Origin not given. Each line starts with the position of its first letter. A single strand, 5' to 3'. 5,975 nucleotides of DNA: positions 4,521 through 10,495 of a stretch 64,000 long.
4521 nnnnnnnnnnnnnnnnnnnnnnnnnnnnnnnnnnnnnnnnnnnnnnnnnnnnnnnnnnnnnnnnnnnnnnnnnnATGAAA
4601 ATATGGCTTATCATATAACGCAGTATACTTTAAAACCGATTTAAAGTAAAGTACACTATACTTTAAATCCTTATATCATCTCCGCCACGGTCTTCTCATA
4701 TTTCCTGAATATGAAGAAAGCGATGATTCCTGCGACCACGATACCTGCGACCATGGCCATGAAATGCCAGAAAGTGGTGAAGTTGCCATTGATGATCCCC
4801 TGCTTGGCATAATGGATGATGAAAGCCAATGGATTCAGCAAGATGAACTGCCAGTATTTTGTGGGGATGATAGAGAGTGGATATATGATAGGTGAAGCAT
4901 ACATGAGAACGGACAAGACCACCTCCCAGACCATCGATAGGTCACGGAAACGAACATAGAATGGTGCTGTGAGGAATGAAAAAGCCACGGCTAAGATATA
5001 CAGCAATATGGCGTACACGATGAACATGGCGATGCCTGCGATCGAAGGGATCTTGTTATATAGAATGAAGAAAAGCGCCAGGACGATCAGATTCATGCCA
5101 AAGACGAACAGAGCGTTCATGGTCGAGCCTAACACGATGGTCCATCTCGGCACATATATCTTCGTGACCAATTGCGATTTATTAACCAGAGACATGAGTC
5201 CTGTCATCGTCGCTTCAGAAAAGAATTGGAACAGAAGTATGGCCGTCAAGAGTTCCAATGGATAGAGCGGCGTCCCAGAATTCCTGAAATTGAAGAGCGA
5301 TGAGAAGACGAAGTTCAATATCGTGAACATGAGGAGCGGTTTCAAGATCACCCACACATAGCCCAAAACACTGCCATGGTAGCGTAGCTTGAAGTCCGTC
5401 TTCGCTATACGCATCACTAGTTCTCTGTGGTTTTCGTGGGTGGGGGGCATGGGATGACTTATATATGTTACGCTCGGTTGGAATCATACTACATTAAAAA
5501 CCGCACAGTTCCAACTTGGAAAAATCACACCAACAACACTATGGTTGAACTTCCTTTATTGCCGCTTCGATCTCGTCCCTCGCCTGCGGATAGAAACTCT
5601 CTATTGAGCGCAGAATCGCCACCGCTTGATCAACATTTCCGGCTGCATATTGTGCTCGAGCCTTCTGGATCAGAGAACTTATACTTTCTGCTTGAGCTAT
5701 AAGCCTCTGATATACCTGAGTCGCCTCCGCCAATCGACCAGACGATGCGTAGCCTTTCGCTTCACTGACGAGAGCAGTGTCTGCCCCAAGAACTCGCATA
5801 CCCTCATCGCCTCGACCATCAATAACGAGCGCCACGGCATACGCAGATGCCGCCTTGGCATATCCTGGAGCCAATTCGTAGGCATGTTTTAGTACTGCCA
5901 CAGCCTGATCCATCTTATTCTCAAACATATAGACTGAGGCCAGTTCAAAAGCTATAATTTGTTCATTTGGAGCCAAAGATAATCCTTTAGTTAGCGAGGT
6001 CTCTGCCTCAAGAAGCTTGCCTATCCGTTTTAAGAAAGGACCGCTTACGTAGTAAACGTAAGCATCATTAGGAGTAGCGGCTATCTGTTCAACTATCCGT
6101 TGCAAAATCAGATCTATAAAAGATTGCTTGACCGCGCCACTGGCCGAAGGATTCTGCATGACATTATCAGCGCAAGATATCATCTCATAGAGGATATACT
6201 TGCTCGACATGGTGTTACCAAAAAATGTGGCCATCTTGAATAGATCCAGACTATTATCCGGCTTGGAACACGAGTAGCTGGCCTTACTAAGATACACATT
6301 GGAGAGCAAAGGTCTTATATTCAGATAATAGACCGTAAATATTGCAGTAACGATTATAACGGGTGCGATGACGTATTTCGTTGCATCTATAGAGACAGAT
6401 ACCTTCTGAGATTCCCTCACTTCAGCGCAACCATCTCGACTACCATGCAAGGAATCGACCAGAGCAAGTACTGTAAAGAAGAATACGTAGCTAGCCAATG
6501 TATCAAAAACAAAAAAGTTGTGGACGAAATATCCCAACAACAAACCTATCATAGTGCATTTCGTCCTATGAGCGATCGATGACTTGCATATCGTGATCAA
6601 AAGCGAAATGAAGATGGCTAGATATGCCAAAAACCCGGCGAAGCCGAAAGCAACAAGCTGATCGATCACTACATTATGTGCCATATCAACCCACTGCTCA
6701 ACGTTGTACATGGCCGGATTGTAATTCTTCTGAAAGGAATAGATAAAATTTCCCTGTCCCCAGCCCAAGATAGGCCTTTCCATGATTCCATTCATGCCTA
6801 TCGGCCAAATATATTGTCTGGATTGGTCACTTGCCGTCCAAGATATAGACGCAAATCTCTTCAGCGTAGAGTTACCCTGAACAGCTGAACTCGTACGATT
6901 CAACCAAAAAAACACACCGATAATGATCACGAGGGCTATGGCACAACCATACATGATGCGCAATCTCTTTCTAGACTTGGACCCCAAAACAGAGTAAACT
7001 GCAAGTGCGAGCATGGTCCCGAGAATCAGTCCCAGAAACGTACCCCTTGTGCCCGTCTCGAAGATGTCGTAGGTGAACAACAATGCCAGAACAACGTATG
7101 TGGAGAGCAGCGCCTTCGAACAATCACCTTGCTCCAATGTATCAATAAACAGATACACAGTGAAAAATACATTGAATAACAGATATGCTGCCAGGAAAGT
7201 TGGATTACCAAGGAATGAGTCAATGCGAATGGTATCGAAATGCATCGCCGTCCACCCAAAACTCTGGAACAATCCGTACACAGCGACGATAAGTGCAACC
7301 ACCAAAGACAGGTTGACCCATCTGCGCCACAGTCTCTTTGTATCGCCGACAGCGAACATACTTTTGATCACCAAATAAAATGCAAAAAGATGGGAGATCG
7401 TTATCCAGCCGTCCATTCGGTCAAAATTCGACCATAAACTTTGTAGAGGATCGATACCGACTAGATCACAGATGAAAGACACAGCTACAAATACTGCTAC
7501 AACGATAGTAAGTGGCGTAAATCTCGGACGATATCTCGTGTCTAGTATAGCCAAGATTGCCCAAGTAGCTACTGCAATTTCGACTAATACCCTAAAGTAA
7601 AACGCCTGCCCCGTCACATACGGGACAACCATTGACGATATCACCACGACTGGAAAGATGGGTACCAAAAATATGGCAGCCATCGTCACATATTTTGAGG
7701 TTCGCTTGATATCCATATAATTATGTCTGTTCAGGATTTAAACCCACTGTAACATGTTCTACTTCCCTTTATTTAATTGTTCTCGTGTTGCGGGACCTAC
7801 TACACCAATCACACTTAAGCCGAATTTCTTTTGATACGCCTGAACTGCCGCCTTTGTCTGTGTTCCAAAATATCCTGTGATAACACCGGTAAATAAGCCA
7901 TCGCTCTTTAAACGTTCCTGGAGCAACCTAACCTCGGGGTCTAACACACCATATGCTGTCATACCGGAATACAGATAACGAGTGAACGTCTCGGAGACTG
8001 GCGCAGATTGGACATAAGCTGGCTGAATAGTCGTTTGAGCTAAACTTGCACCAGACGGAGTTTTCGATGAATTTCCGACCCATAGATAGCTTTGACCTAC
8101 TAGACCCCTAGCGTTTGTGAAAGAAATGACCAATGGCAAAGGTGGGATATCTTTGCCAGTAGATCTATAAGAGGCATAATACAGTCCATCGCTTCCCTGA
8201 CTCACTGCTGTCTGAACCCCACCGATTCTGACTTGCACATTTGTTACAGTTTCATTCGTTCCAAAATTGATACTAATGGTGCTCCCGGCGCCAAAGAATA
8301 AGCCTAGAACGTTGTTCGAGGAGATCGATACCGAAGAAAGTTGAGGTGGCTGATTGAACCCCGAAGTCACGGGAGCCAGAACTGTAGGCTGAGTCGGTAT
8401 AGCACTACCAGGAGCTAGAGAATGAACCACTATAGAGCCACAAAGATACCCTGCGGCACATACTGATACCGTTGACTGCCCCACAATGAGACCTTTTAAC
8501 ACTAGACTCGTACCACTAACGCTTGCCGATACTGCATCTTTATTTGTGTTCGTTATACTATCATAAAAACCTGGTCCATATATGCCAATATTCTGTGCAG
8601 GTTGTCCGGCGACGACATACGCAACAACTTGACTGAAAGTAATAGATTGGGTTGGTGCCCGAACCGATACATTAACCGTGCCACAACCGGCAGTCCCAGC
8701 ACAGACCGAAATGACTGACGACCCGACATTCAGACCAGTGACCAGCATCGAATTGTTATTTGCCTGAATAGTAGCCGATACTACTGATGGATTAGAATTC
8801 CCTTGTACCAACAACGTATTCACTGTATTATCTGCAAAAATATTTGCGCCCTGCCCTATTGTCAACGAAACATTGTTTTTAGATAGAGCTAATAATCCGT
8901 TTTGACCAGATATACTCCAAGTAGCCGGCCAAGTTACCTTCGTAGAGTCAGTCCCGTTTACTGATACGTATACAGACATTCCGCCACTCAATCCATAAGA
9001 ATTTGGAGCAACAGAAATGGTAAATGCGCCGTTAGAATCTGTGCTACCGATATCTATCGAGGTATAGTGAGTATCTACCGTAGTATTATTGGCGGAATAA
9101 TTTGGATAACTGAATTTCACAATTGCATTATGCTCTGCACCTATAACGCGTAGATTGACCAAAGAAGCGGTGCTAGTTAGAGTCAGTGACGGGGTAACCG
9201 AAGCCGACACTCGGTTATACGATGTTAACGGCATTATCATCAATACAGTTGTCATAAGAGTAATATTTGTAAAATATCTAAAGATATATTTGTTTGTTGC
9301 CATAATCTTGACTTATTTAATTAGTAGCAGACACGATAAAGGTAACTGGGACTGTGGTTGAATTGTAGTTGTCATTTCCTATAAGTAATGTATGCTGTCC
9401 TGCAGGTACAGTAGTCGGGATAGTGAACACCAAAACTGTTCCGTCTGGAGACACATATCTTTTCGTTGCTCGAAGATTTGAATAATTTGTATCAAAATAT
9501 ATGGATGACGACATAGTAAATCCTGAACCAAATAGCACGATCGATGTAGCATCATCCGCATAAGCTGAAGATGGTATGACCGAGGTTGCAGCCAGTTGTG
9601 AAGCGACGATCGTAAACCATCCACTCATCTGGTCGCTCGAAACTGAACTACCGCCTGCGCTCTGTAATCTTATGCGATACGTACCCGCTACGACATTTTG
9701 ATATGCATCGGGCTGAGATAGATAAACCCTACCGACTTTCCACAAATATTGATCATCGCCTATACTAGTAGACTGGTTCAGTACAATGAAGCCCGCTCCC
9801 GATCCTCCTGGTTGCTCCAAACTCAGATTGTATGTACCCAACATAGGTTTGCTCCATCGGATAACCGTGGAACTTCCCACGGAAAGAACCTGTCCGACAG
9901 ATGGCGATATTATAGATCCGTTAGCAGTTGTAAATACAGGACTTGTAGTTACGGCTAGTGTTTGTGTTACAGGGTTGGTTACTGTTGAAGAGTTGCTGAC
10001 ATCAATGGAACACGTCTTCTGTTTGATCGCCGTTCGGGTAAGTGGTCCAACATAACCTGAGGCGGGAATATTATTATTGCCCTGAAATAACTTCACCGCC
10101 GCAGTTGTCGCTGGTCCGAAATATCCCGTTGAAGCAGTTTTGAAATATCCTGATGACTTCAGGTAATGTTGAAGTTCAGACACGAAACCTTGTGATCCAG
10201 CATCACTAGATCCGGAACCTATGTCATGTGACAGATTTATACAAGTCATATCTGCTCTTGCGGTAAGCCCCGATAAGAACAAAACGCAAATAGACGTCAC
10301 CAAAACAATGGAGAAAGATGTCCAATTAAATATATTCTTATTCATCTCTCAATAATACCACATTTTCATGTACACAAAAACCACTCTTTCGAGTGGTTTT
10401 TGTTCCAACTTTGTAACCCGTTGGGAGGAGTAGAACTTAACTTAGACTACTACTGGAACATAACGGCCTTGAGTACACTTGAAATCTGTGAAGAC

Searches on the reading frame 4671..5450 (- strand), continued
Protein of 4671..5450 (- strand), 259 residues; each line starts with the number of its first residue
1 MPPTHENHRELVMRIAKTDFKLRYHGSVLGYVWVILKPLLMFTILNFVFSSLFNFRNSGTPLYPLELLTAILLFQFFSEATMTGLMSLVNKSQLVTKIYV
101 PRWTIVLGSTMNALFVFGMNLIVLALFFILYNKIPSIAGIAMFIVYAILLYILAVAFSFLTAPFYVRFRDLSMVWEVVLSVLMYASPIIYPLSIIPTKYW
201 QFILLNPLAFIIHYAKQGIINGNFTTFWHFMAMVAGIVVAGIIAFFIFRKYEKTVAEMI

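Call 94: search_protein_families(library=pfam, proteins=[L036:14420-15340:+, L031:4255-5232:+, L036:8837-9790:+, L039:8567-9520:+, L005:6298-7209:+, L054:16178-17239:+, L030:7290-8069:+], max_evalue=0.001)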
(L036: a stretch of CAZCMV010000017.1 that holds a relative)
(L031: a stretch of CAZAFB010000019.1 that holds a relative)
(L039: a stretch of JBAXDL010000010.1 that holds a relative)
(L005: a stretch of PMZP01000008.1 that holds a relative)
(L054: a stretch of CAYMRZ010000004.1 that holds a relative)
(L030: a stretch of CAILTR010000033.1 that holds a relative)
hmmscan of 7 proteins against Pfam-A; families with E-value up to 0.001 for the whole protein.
L036:14420-15340:+ (306 aa): 2 families
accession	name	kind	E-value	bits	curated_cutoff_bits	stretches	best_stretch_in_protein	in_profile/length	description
PF02355.23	SecD_SecF_C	-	1.2e-54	185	20.5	1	106-297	7-185/189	Protein export membrane protein SecD/SecF, C-terminal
PF07549.19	Sec_GG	-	3.3e-07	30.1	20.3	1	32-58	2-28/28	SecD/SecF GG Motif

L031:4255-5232:+ (325 aa): 10 families
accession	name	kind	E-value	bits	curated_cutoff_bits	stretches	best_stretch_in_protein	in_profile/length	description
PF16363.11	GDP_Man_Dehyd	-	5.4e-58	197.5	27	1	13-314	1-331/332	GDP-mannose 4,6 dehydratase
PF01370.27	Epimerase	-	1.1e-56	192.4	20.9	1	12-253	1-240/240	NAD dependent epimerase/dehydratase family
PF01073.25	3Beta_HSD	-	7.4e-23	81.4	22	1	13-237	1-225/280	3-beta hydroxysteroid dehydrogenase/isomerase family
PF02719.21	Polysacc_synt_2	-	7.3e-17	61.9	20.2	1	12-234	1-210/293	Polysaccharide biosynthesis protein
PF04321.23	RmlD_sub_bind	-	8.8e-16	58.2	27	1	10-196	1-156/287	RmlD substrate binding domain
PF07993.18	NAD_binding_4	-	1.8e-10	40.9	20.1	1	14-192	1-208/258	Male sterility protein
PF08659.16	KR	-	1.5e-07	31.9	22.6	1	12-149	3-150/180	KR domain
PF00106.31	adh_short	-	3.4e-07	30.4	26.6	1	12-172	3-160/195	short chain dehydrogenase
PF13561.12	adh_short_C2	-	0.00011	22.3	27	1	21-127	8-119/236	Enoyl-(Acyl carrier protein) reductase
PF13460.12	NAD_binding_10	-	0.00073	19.9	27.2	0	16-168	1-127/184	NAD(P)H-binding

L036:8837-9790:+ (317 aa): 8 families
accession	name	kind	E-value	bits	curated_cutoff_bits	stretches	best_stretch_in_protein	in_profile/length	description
PF16363.11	GDP_Man_Dehyd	-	2.2e-58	198.7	27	1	4-304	1-330/332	GDP-mannose 4,6 dehydratase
PF01370.27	Epimerase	-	1.5e-57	195.2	20.9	1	3-244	1-240/240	NAD dependent epimerase/dehydratase family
PF01073.25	3Beta_HSD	-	6.5e-24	84.9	22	1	4-228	1-225/280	3-beta hydroxysteroid dehydrogenase/isomerase family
PF04321.23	RmlD_sub_bind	-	3e-16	59.8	27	1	1-262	1-231/287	RmlD substrate binding domain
PF02719.21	Polysacc_synt_2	-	3.7e-16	59.6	20.2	1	3-223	1-208/293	Polysaccharide biosynthesis protein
PF07993.18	NAD_binding_4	-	3.1e-11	43.3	20.1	1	5-224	1-254/258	Male sterility protein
PF08659.16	KR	-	8e-07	29.6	22.6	1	3-140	3-150/180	KR domain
PF00106.31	adh_short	-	2.6e-06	27.5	26.6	1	3-163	3-160/195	short chain dehydrogenase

L039:8567-9520:+ (317 aa): 10 families
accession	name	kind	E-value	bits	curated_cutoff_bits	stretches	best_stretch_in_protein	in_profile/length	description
PF16363.11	GDP_Man_Dehyd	-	1.7e-59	202.4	27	1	4-304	1-330/332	GDP-mannose 4,6 dehydratase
PF01370.27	Epimerase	-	4.2e-57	193.8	20.9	1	3-244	1-240/240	NAD dependent epimerase/dehydratase family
PF01073.25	3Beta_HSD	-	2.4e-27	96.1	22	1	4-233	1-228/280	3-beta hydroxysteroid dehydrogenase/isomerase family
PF02719.21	Polysacc_synt_2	-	2.7e-19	69.9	20.2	1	3-127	1-128/293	Polysaccharide biosynthesis protein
PF04321.23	RmlD_sub_bind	-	2.4e-16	60.1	27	1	1-262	1-231/287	RmlD substrate binding domain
PF07993.18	NAD_binding_4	-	4.2e-12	46.2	20.1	1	5-141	1-150/258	Male sterility protein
PF08659.16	KR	-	5.7e-07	30.1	22.6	1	3-140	3-150/180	KR domain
PF13460.12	NAD_binding_10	-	9.3e-07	29.3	27.2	1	7-158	1-126/184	NAD(P)H-binding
PF00106.31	adh_short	-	7.2e-06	26.1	26.6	1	3-117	3-122/195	short chain dehydrogenase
PF05368.20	NmrA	-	2.3e-05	24.6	27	1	2-127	4-107/298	NmrA-like family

L005:6298-7209:+ (303 aa): 1 family
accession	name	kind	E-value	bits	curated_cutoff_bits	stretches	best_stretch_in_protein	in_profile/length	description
PF02498.22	Bro-N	-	4.4e-05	24.4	25.6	1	43-139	2-91/96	BRO family, N-terminal domain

L054:16178-17239:+ (353 aa): 2 families
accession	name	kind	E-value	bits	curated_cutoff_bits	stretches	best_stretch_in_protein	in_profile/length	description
PF01747.23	ATP-sulfurylase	-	2.7e-79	265.9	24.3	1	136-346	2-211/212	ATP-sulfurylase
PF14306.12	PUA_2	-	2.6e-29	102.3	27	1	1-125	28-154/159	PUA-like domain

L030:7290-8069:+ (259 aa): 0 families

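Call 111: search_protein_families(library=padloc, proteins=[L169:8910-9236:+], max_evalue=0.001)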
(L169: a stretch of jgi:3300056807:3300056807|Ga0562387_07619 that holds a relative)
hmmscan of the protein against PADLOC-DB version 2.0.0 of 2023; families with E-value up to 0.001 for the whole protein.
L169:8910-9236:+ (108 aa): 2 families
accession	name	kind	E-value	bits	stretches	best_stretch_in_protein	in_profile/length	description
PDLC04920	PDC-S13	-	1.5e-40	137.3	1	5-103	3-98/286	-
PDLC04841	PDC-S04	-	6.5e-27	92.9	1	5-102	3-100/292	-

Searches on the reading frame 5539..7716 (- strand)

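Call 7: search_protein_families(library=pfam, proteins=[window:5539-7716:-], max_evalue=0.01)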
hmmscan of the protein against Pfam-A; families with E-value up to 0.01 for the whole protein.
window:5539-7716:- (725 aa): 12 families
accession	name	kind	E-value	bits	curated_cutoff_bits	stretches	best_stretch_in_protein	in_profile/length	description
PF04932.20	Wzy_C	-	2.1e-17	63.7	31.7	1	210-366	2-149/149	O-Antigen ligase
PF14559.12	TPR_19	-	2.6e-10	40.9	25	3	658-711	3-57/68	Tetratricopeptide repeat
PF13181.12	TPR_8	-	1.4e-07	31.5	25.7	1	590-618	5-33/34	Tetratricopeptide repeat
PF13428.12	TPR_14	-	3.6e-07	30.7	23.5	0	591-627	6-42/44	Tetratricopeptide repeat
PF13176.12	TPR_7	-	2.1e-05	24.7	27.9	0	591-618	4-31/36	Tetratricopeptide repeat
PF07719.23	TPR_2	-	4.9e-05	23.6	27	0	590-618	5-33/34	Tetratricopeptide repeat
PF13174.12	TPR_6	-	6.4e-05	23.8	26.3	0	682-711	3-32/33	Tetratricopeptide repeat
PF25058.1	ARM_TT21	-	0.0009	19.7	27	1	593-712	14-130/155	Tetratricopeptide repeat protein 21 ARM repeat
PF07721.20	TPR_4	-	0.00091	20.1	27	0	682-703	4-25/26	Tetratricopeptide repeat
PF23914.1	TPR_CcmH_CycH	-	0.00099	19.4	42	1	592-634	56-98/158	Cytochrome c-type biogenesis protein H TPR domain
PF12895.13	ANAPC3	-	0.001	19.7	27.2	0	653-703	30-80/82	Anaphase-promoting complex, cyclosome, subunit 3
PF13432.12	TPR_16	-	0.0086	17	32.7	0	591-629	2-40/65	Tetratricopeptide repeat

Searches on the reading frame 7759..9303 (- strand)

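Call 7: search_protein_families(library=pfam, proteins=[window:7759-9303:-], max_evalue=0.01)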
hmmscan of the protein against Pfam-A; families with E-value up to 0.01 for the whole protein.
window:7759-9303:- (514 aa): 2 families
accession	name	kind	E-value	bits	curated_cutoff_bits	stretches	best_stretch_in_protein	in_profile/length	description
PF01471.23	PG_binding_1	-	2.5e-16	60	23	1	456-510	3-57/57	Putative peptidoglycan binding domain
PF13629.12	T2SS-T3SS_pil_N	-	0.0043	17.2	23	1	144-212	4-69/72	Pilus formation protein N terminal region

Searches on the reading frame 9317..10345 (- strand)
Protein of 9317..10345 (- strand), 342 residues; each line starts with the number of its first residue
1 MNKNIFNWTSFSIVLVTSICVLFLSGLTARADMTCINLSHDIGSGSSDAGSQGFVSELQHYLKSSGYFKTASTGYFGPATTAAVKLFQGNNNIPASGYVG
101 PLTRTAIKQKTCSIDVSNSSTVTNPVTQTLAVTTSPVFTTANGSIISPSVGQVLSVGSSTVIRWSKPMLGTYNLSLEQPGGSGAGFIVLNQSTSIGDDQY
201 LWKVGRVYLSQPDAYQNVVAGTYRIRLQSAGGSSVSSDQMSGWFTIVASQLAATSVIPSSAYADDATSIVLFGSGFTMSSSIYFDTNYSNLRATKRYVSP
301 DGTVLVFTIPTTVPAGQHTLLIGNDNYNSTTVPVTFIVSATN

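Call 13: search_protein_families(library=pfam, proteins=[window:9317-10345:-], max_evalue=0.00001)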
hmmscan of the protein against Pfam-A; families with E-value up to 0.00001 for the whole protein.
window:9317-10345:- (342 aa): 1 family
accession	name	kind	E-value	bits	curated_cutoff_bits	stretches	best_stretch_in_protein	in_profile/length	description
PF01471.23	PG_binding_1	-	9e-16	58.2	23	1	54-107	4-57/57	Putative peptidoglycan binding domain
